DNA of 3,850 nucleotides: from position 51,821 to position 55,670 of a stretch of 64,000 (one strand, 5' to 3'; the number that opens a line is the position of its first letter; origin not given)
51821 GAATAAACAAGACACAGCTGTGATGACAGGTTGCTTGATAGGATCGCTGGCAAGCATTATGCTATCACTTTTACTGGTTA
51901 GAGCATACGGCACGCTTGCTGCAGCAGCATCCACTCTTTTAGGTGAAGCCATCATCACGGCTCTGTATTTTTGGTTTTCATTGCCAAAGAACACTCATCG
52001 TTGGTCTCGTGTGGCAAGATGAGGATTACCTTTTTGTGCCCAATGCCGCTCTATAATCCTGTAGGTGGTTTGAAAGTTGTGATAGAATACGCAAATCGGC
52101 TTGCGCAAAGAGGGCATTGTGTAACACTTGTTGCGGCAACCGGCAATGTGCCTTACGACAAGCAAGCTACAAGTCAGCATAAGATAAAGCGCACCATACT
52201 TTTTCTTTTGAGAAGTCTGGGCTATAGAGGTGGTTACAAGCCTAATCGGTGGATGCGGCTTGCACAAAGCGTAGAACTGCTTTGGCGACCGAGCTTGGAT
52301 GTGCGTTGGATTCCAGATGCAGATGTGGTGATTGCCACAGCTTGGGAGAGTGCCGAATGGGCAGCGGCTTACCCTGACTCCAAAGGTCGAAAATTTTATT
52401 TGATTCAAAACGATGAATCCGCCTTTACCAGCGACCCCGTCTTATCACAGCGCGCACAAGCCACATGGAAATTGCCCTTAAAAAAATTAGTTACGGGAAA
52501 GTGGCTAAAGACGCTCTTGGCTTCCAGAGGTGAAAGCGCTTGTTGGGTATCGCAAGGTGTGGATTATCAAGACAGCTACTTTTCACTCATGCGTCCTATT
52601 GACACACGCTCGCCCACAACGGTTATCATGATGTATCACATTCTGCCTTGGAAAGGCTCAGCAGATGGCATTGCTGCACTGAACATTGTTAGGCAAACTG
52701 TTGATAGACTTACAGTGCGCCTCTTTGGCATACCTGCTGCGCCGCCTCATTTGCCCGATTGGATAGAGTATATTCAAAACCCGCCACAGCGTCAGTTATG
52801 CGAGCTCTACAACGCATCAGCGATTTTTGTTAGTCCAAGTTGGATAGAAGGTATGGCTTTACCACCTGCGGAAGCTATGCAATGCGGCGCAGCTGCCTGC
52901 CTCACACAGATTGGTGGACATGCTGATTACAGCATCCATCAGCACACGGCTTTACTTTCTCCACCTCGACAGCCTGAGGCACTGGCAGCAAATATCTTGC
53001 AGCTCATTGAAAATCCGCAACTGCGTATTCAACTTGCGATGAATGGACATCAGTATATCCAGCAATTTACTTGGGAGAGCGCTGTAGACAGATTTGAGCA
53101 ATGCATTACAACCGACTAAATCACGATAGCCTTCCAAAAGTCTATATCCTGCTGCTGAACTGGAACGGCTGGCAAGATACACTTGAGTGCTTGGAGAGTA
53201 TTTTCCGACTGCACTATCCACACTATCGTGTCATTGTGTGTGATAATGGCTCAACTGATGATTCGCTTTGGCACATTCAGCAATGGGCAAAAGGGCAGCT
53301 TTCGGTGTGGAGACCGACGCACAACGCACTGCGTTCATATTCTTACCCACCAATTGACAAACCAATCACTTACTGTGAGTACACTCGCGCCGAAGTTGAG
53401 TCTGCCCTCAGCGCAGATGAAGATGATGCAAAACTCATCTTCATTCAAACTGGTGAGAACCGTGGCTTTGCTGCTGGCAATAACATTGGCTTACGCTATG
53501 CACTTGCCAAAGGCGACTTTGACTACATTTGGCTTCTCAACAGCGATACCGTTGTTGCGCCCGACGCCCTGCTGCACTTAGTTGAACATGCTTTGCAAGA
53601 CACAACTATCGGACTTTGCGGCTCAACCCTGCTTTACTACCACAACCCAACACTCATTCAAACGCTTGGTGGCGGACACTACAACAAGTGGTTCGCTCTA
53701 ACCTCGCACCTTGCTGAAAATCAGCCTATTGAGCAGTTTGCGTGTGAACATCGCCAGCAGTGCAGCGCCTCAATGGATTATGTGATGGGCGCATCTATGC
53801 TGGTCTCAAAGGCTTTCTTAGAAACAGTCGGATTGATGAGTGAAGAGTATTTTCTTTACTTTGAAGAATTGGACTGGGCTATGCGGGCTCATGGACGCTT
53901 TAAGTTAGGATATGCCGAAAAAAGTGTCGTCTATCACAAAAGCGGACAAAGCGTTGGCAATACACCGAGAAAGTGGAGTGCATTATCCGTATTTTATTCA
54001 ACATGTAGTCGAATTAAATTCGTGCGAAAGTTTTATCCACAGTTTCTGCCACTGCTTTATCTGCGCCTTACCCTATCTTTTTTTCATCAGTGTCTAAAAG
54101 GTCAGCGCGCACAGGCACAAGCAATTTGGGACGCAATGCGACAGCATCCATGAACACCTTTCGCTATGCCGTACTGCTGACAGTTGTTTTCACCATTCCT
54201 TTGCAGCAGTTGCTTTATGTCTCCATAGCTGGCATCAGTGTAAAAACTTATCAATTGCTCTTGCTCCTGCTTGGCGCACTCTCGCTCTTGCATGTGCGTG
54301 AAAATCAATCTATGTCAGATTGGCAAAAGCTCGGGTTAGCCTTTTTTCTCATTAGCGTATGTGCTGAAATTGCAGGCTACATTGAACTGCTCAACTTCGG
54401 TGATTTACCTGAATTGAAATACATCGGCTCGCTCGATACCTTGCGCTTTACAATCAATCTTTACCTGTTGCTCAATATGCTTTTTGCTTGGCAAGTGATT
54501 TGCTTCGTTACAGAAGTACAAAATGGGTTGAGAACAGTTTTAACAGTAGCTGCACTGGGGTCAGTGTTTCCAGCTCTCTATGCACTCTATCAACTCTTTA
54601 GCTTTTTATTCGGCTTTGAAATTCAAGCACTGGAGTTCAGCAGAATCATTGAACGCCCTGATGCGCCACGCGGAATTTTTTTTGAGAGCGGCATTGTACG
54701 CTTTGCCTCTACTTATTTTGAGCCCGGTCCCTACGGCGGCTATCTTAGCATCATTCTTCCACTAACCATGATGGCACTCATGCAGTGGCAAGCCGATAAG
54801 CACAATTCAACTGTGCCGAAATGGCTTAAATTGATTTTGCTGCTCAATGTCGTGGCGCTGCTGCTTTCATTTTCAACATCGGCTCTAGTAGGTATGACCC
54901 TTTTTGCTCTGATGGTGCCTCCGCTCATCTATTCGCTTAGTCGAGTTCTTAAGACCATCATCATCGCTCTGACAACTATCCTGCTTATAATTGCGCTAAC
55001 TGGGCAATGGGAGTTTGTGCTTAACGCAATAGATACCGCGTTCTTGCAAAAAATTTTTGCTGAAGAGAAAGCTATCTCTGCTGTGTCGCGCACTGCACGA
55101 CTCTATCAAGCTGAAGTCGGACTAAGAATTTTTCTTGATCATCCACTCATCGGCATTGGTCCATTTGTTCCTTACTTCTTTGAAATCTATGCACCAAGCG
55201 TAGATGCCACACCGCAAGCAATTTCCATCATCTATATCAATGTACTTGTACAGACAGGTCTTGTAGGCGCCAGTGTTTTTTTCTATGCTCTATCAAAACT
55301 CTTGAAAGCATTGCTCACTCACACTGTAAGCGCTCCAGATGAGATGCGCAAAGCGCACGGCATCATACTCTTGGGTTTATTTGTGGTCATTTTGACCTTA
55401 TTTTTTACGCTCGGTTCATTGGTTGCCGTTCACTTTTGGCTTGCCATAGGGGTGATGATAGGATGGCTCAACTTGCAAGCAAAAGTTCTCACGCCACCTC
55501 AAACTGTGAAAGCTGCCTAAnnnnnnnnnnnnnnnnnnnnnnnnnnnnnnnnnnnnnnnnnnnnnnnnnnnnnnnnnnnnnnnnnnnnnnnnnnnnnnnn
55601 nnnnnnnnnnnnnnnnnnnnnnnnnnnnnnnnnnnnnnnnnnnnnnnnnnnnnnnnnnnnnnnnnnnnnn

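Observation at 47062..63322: C25 (gingipain/PorU-like) T9SS protein hard-wired into a Wzx/Wzy-type glycan operon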

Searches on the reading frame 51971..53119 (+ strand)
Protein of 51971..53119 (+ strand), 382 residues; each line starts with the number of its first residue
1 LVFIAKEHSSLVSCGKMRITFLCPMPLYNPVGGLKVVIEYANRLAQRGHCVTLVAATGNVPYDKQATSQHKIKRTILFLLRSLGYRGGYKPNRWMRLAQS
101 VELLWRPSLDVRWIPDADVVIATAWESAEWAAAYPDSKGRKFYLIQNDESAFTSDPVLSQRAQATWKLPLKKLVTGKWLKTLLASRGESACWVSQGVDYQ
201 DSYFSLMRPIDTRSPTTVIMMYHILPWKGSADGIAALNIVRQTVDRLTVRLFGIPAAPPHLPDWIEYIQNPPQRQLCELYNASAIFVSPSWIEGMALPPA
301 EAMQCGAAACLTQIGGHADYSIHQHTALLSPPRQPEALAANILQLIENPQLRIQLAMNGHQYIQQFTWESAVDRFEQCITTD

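Call 4: search_protein_families(library=pfam, proteins=[window:51971-53119:+], max_evalue=0.01)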
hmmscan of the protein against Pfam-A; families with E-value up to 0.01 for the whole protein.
window:51971-53119:+ (382 aa): 4 families
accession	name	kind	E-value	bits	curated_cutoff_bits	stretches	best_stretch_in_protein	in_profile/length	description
PF00534.26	Glycos_transf_1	-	6.6e-17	62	26.4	1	259-360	69-170/172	Glycosyl transferases group 1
PF13692.12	Glyco_trans_1_4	-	1.6e-15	58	27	1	227-348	14-142/142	Glycosyl transferases group 1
PF13524.12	Glyco_trans_1_2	-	0.00065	20.1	25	1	247-375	15-142/144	Glycosyl transferase-like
PF13439.12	Glyco_transf_4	-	0.0038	17.7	28.5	0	35-97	6-68/170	Glycosyltransferase Family 4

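Call 5: search_protein_families(library=ncbifam, proteins=[window:51971-53119:+], max_evalue=0.01)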
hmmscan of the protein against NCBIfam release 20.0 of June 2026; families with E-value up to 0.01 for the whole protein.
window:51971-53119:+ (382 aa): 15 families
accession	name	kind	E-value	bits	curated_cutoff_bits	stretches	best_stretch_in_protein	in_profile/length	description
NF041876.1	EPS_EpsE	equivalog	4e-14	52.6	400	1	273-365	286-378/389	exopolysaccharide biosynthesis GT4 family glycosyltransferase EpsE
TIGR03449.1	mycothiol_MshA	equivalog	5.2e-12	45.4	462.5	1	265-377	286-398/406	D-inositol-3-phosphate glycosyltransferase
TIGR03088.1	stp2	hypoth_equivalog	1.6e-10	40.6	409.05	1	274-377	264-368/374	TIGR03088 family PEP-CTERM/XrtA system glycosyltransferase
TIGR03999.1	thiol_BshA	equivalog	1.8e-09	37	273.7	1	273-378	263-369/375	N-acetyl-alpha-D-glucosaminyl L-malate synthase BshA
TIGR02149.1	glgA_Coryne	subfamily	2.3e-09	36.9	302.4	1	271-374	272-382/391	glycogen synthase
NF038229.1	Glyco4_Geo_Pelo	equivalog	1.1e-07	31.2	400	1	264-365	219-318/338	GPMC system family 4 glycosyltransferase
TIGR04063.1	stp3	hypoth_equivalog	1.6e-07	30.6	442.05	1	297-378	309-391/397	TIGR04063 family PEP-CTERM/XrtA system glycosyltransferase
TIGR04047.1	MSMEG_0565_glyc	hypoth_equivalog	6.2e-07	28.8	259.85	1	273-372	267-364/373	MSMEG_0565 family glycosyltransferase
NF012028.0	PRK15484.1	subfamily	1.1e-05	24.7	618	1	274-379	268-375/380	lipopolysaccharide N-acetylglucosaminyltransferase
TIGR02468.1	sucrsPsyn_pln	equivalog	2.2e-05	22.5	1143.95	1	283-370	572-659/1051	sucrose-phosphate synthase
TIGR02472.1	sucr_P_syn_N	equivalog_domain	0.00011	21.2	576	1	283-377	341-436/439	sucrose-phosphate synthase, putative, glycosyltransferase domain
NF047684.1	TeichurnBiosyTuaC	equivalog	0.00012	21.2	550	1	275-365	282-371/391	teichuronic acid biosynthesis protein TuaC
NF038295.1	EPS_HpsP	equivalog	0.00023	20.3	550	1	278-371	283-376/388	hormogonium polysaccharide biosynthesis glycosyltransferase HpsP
TIGR02470.1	sucr_synth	equivalog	0.00056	18.1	810.4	1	282-371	643-737/784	sucrose synthase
NF053787.1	GlcN_PG_synth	equivalog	0.0011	17.9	480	1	255-375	233-352/361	N-acetylglucosaminyl phosphatidylglycerol synthase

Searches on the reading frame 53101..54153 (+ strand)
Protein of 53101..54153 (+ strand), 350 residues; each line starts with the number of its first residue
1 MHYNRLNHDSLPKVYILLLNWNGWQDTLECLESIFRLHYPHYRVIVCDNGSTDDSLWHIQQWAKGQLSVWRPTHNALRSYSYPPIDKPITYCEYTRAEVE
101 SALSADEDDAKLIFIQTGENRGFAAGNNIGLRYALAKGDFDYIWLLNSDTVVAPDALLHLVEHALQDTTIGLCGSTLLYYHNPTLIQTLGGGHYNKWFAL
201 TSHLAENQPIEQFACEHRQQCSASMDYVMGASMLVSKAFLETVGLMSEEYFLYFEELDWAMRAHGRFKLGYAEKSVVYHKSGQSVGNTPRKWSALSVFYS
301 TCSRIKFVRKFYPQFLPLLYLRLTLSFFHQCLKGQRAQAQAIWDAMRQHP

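Call 4: search_protein_families(library=pfam, proteins=[window:53101-54153:+], max_evalue=0.01)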
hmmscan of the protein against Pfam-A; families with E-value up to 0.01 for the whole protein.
window:53101-54153:+ (350 aa): 5 families
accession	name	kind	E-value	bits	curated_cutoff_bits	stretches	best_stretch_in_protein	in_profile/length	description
PF00535.33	Glycos_transf_2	-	3.9e-20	72.9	23.3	2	95-189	41-128/168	Glycosyl transferase family 2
PF13641.12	Glyco_tranf_2_3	-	2.2e-08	34.9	27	1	109-285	57-217/230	Glycosyltransferase like family 2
PF03142.21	Chitin_synth_2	-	0.00091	18.4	27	1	138-181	200-244/527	Chitin synthase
PF13506.12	Glyco_transf_21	-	0.0014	18.6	21.7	1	134-246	25-120/174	Glycosyl transferase family 21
PF13632.12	Glyco_trans_2_3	-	0.0027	18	27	1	142-320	1-172/198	Glycosyl transferase family group 2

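Call 5: search_protein_families(library=ncbifam, proteins=[window:53101-54153:+], max_evalue=0.01)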
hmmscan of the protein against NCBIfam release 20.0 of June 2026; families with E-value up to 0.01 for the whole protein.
window:53101-54153:+ (350 aa): 9 families
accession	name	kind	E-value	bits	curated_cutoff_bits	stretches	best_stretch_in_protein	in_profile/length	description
TIGR01556.1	rhamnosyltran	subfamily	1.5e-11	44.1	200.55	1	107-284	42-205/281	rhamnosyltransferase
TIGR03937.1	PgaC_IcaA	equivalog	3e-11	42.9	422.3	2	4-65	37-98/407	poly-beta-1,6-N-acetyl-D-glucosamine synthase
NF007482.0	PRK10073.1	equivalog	2.2e-06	26.9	423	1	10-64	4-58/334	glycosyltransferase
NF053739.1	GlytfEpsEBac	equivalog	3.1e-05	23.1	450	1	12-64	1-53/265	glycosyltransferase EpsE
TIGR03111.1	glyc2_xrt_Gpos1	hypoth_equivalog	0.0002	20.3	363.95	0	7-56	43-95/439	TIGR03111 family XrtG-associated glycosyltransferase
TIGR04242.1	nodulat_NodC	equivalog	0.00071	18.6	550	0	99-172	95-163/395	chitooligosaccharide synthase NodC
NF003963.0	PRK05454.2-6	equivalog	0.0026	16.3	884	1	103-173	183-252/610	glucans biosynthesis glucosyltransferase MdoH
TIGR03965.1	mycofact_glyco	equivalog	0.0045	15.9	280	0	111-300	130-297/467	mycofactocin biosynthesis glycosyltransferase MftF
NF047683.1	TeichurnBiosyTuaG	equivalog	0.0062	16.2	400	0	105-160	56-107/252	teichuronic acid biosynthesis protein TuaG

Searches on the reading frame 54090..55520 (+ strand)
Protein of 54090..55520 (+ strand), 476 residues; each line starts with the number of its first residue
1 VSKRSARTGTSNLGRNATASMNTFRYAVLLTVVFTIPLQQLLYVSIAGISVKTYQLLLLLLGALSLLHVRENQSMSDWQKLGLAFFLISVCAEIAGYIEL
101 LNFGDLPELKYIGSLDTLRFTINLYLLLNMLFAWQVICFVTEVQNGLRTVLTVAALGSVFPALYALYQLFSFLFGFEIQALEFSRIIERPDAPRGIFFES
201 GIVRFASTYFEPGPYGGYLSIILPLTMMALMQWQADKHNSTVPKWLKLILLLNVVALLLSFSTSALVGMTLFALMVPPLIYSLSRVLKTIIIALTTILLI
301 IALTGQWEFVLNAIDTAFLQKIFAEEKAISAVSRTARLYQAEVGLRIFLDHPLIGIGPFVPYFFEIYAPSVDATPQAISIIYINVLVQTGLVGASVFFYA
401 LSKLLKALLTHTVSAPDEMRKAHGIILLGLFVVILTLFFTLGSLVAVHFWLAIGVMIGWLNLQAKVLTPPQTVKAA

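Call 4: search_protein_families(library=pfam, proteins=[window:54090-55520:+], max_evalue=0.01)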
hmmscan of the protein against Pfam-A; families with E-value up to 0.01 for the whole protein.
window:54090-55520:+ (476 aa): 1 family
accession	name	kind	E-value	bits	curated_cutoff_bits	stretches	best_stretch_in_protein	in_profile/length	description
PF04932.20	Wzy_C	-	4.4e-13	49.7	31.7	1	249-398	2-149/149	O-Antigen ligase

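Call 5: search_protein_families(library=ncbifam, proteins=[window:54090-55520:+], max_evalue=0.01)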
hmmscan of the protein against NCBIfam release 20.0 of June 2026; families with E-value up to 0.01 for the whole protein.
window:54090-55520:+ (476 aa): 0 families

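Call 76: search_solved_structures(query=window:54150-55520:+, max_evalue=1)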
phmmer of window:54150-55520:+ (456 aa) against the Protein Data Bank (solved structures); distinct sequences matched with E-value up to 1: 0.
